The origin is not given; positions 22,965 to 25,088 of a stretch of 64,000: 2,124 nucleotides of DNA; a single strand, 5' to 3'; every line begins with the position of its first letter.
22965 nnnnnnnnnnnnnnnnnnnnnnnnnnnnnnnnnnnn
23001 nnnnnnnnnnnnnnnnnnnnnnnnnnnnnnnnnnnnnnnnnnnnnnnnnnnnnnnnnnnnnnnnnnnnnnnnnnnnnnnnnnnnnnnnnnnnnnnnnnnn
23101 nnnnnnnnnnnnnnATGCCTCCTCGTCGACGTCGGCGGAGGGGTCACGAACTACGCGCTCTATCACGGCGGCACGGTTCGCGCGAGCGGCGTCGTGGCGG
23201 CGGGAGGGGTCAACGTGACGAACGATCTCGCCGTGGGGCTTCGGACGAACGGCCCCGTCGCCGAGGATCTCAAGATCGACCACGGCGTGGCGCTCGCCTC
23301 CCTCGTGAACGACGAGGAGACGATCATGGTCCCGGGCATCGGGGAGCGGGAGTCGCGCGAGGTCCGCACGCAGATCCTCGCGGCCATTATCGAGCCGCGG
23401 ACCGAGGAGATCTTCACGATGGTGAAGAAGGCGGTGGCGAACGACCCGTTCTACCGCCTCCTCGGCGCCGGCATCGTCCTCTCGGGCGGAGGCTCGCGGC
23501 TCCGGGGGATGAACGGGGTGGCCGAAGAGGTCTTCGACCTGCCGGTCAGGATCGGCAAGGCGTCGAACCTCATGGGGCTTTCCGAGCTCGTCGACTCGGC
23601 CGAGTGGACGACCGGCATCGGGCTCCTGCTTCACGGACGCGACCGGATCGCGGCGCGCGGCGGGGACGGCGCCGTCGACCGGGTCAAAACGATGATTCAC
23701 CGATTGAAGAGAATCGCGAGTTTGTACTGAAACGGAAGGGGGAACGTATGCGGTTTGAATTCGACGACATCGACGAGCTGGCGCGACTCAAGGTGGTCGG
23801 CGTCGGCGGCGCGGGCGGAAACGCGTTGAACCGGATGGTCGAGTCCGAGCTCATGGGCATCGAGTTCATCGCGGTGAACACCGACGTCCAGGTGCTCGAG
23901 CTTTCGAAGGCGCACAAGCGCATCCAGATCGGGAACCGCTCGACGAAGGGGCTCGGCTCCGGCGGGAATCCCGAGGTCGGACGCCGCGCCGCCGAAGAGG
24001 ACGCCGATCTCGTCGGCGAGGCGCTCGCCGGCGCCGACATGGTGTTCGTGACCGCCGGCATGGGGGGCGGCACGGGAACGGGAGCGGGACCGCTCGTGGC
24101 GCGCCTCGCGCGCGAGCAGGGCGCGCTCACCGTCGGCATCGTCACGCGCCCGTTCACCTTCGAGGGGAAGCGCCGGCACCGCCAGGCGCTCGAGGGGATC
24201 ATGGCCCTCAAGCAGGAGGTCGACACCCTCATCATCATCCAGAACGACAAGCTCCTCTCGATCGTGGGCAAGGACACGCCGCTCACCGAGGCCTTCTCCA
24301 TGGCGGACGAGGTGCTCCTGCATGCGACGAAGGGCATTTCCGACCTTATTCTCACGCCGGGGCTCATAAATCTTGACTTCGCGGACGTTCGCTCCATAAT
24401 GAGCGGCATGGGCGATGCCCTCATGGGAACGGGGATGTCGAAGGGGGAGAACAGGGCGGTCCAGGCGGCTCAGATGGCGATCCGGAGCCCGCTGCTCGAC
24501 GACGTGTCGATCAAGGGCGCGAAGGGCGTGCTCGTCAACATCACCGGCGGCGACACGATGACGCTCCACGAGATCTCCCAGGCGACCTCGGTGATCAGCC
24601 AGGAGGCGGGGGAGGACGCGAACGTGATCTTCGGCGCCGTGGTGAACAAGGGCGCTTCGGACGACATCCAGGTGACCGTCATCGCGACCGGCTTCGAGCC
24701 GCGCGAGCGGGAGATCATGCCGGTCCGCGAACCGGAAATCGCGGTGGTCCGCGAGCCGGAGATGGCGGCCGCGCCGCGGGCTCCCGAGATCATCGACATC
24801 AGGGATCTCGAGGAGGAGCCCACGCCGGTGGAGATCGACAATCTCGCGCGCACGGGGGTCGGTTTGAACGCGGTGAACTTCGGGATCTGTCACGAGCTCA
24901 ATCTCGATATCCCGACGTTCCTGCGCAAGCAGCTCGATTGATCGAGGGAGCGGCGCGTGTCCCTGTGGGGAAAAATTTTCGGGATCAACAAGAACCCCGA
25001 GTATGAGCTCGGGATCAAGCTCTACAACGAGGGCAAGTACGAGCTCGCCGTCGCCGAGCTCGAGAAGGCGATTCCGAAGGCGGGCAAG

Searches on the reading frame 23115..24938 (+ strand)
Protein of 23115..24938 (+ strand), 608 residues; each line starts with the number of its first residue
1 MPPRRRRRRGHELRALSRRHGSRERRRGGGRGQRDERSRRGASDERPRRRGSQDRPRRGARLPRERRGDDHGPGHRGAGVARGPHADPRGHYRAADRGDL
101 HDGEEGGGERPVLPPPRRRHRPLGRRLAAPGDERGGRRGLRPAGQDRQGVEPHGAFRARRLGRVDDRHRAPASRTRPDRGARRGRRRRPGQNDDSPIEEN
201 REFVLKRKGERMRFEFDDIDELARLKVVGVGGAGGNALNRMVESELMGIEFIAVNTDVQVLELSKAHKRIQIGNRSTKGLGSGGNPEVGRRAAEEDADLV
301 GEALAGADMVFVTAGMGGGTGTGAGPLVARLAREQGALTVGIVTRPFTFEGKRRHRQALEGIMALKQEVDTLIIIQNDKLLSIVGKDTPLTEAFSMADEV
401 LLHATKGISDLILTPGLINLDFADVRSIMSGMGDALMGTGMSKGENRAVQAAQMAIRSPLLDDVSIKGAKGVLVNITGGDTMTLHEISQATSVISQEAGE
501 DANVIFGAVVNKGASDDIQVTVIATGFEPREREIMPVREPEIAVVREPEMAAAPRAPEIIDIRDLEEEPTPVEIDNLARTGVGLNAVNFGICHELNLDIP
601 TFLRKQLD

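Call 96: search_protein_families(library=pfam, proteins=[window:23115-24938:+], max_evalue=0.00001)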
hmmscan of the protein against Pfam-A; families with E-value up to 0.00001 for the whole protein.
window:23115-24938:+ (608 aa): 2 families
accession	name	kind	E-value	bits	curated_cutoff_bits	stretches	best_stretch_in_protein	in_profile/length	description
PF00091.31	Tubulin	-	7.1e-49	167.1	33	1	225-384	2-189/190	Tubulin/FtsZ family, GTPase domain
PF12327.13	FtsZ_C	-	4.1e-32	110.8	27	1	433-528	1-95/95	FtsZ family, C-terminal domain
